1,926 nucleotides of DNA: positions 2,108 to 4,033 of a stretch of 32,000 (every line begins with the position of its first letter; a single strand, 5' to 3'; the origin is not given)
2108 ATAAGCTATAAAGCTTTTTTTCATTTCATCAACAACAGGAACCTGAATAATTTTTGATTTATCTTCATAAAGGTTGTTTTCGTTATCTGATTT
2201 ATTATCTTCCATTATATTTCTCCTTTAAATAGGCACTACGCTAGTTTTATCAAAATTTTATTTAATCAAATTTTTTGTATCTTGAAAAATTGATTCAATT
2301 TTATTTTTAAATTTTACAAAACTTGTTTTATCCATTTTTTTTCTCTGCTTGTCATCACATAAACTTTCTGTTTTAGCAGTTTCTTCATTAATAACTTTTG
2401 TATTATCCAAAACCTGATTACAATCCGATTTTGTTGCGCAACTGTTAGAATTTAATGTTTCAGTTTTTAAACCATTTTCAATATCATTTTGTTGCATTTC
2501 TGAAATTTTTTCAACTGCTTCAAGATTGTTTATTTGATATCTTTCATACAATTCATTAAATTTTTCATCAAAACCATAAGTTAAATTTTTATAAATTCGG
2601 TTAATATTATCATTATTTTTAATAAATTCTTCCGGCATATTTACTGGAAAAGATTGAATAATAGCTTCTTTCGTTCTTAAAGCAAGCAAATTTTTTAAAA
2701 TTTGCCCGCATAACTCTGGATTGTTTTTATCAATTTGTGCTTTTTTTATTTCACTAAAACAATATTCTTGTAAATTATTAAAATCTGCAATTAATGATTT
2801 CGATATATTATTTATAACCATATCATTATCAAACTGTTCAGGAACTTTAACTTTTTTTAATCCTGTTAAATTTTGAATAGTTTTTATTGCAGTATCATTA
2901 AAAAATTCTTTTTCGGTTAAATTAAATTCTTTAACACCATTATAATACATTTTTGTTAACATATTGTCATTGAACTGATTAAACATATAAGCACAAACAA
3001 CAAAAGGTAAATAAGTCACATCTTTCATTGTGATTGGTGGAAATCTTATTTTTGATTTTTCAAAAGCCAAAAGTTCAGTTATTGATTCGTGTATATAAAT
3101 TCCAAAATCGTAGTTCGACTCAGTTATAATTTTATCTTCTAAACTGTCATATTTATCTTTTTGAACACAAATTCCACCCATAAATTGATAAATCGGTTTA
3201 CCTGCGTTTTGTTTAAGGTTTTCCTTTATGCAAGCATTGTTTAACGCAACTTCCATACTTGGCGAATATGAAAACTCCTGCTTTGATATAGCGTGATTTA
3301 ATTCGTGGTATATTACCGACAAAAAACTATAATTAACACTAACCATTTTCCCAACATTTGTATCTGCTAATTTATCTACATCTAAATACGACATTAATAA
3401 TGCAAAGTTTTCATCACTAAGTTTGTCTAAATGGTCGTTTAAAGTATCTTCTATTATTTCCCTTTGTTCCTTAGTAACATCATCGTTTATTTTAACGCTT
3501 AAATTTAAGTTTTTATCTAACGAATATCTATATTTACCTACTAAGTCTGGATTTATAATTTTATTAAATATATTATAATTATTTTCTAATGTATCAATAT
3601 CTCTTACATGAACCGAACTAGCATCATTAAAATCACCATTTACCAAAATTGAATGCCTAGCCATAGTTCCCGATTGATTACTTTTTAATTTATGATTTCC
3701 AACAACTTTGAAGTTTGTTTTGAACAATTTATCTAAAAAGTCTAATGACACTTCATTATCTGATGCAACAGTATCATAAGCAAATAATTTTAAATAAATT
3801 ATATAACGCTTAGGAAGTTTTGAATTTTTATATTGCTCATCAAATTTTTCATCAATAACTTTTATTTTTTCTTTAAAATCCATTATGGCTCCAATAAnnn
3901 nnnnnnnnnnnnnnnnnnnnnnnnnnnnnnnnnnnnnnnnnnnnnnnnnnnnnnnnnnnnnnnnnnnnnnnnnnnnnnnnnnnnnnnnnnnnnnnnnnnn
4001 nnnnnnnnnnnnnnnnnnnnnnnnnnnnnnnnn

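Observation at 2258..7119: Two paralogous cytoplasmic HExxH (zincin-like) ORFs are interleaved into the recF-gyrB-gyrA operon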

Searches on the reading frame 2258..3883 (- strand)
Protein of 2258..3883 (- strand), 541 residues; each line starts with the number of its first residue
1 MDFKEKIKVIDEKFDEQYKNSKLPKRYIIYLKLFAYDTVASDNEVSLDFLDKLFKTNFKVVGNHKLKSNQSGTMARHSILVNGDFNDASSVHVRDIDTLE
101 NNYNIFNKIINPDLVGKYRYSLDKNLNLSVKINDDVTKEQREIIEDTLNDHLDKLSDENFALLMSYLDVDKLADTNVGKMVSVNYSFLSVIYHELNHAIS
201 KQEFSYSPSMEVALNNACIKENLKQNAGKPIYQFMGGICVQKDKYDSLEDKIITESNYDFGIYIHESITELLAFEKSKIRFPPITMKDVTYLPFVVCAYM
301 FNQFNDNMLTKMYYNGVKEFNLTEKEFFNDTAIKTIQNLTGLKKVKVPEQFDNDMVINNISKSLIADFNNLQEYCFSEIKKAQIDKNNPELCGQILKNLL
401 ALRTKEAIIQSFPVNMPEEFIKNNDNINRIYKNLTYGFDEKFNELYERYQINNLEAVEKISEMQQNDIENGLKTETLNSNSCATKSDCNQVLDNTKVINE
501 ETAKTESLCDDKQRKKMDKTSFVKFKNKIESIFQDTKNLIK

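Call 5: search_protein_families(library=pfam, proteins=[window:2258-3883:-], max_evalue=1)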
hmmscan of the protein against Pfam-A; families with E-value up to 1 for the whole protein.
window:2258-3883:- (541 aa): 0 families

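Call 9: search_protein_families(library=ncbifam, proteins=[window:2258-3883:-], max_evalue=1)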
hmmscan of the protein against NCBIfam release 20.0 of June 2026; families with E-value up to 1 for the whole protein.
window:2258-3883:- (541 aa): 0 families

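Call 10: search_protein_families(library=phrogs, proteins=[window:2258-3883:-], max_evalue=1)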
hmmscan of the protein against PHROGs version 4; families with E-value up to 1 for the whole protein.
window:2258-3883:- (541 aa): 1 family
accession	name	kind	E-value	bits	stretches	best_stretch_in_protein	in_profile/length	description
phrog_24282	-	unknown function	0.5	11.2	1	313-362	38-89/161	-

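Call 28: find_encoding_contigs(protein=window:2261-3883:-, flank=10000, max_places=6)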
Protein window:2261-3883:- (541 aa): no gene with exactly this product is on record in the collection.

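Call 68: predict_structure(alignment_id=A5)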
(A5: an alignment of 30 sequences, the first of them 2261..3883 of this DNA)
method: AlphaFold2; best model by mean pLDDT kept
length: 541 residues; sequences in the alignment: 30
mean_pLDDT: 73.1   pTM: 0.72
mean pLDDT of the five models: 73.1, 71.7, 71.0, 70.4, 69.0
residues with pLDDT >= 90: 44; 70-90: 303; 50-70: 150; < 50: 44
segments of 3 or more residues with pLDDT < 50: 100-128, 473-484
pLDDT, mean of each block of 10 residues (from residue 1): 87 89 82 89 83 89 75 83 78 69 41 36 43 68 68 58 62 63 79 94 83 71 80 89 85 83 89 85 73 85 85 79 60 64 58 82 81 83 82 84 79 76 83 78 77 60 59 42 51 68 61 63 73 61 53
secondary structure, 60 per line:
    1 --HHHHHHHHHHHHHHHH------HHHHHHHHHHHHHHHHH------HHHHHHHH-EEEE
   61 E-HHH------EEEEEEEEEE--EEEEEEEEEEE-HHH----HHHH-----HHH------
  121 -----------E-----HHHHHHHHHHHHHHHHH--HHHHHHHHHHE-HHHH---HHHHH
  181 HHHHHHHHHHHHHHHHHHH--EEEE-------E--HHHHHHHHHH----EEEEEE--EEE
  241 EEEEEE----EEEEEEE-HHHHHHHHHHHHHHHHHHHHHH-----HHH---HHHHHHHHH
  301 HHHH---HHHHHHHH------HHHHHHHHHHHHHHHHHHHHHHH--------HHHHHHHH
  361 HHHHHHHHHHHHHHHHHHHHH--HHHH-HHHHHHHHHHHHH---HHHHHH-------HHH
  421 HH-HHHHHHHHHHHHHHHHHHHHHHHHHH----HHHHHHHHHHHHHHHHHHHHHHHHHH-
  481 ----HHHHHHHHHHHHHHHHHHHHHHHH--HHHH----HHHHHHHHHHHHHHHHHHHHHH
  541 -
elements in order: H3-18 H25-41 H48-55 E57-61 E72-81 E84-94 H103-106 H138-154 H157-166 H169-172 H176-199 E202-205 H216-225 E230-235 E238-246 E251-257 H259-280 H292-304 H308-315 H322-344 H353-381 H384-387 H389-401 H405-410 H418-422 H424-449 H454-479 H485-508 H511-514 H519-540
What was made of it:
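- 2258..3883 (-): P541: 541-aa zincin-like family member of the divergent 'HE(G/S)ITE' subgroup, lying between gyrB and gyrA. The metal-site motifs are intact. AlphaFold model has pLDDT 73 and pTM 0.72 (call 68).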

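Call 72: fold_search(model_id=the predicted structure, library=pdb)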
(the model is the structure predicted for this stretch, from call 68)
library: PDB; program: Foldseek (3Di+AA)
matches with E <= 10: 183; with E <= 0.001: 0
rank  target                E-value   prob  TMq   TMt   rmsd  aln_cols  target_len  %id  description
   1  7u55                  1.6e+00  0.11  0.13  0.23  17.3       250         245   11  Crystal structure of Thermoplasmatales archaeon heliorhodopsin at pH 4.5 (released 2022-09-07)
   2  3i2w_B                2.4e+00  0.04  0.08  0.12  36.9       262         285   14  Crystal structure of EFC/F-BAR domain of Drosophila Syndapin/PACSIN (released 2010-03-02)
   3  9y9y_D                2.9e+00  0.03  0.09  0.11  17.9       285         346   11  Crystal structure of DNA integrity scanning protein DisA from Mycobacterium tuberculosis in complex with cyclic di-AMP (released 2025-09-24)
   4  5drm_B                3.1e+00  0.05  0.09  0.16  19.9       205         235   10  Crystal Structure of the ER-alpha Ligand-binding Domain in complex with a dichloro-substituted, 2,5-diarylthiophene-co (released 2016-05-04)
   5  4uj5_B                3.8e+00  0.15  0.07  0.17   5.4        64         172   20  Crystal structure of human Rab11-Rabin8-FIP3 (released 2015-08-12)
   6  6lbj_A                3.8e+00  0.02  0.11  0.15  18.8       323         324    9  Structure of mouse GLD-2 (Terminal nucleotidyltransferase 2, TENT2) (released 2020-07-22)
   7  9y9y_A                3.8e+00  0.02  0.09  0.11  17.6       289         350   12  Crystal structure of DNA integrity scanning protein DisA from Mycobacterium tuberculosis in complex with cyclic di-AMP (released 2025-09-24)
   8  9ax5_C                4.0e+00  0.18  0.06  0.17   5.2        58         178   10  Cryo-EM structure of Phospholipase C epsilon PH-C terminus in complex with RhoA-GTP (released 2025-03-12)
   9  9glz_B                4.0e+00  0.13  0.06  0.17   6.3        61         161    8  KRas-G12D-GMPPnP in complex with the nanobody KM12-AM (released 2025-12-10)
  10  5c46_F                4.0e+00  0.13  0.06  0.15   5.7        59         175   22  Crystal structure of an engineered construct of phosphatidylinositol 4 kinase III beta in complex with GTP gamma S loa (released 2016-01-20)
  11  3th5_B                4.0e+00  0.12  0.06  0.16   6.7        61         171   11  Crystal structure of wild-type RAC1 (released 2012-07-18)
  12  6iy1_D                4.2e+00  0.15  0.06  0.16   4.7        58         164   21  Structure of human Ras-related protein Rab11 (released 2019-12-18)
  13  6zqt_B                4.2e+00  0.11  0.06  0.16   7.8        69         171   10  Crystal structure of the RLIP76 Ral binding domain mutant (E427H/Q433L/K440R) in complex with RalB-GMPPNP (released 2020-11-25)
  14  5e15_A                4.2e+00  0.04  0.10  0.18  18.9       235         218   11  Crystal Structure of the ER-alpha Ligand-binding Domain in Complex with the Cyclofenil Derivative 4,4'-{[4-(2-hydroxye (released 2016-05-04)
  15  6z6o_D                4.2e+00  0.03  0.06  0.06  46.8       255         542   12  HDAC-TC (released 2021-02-17)
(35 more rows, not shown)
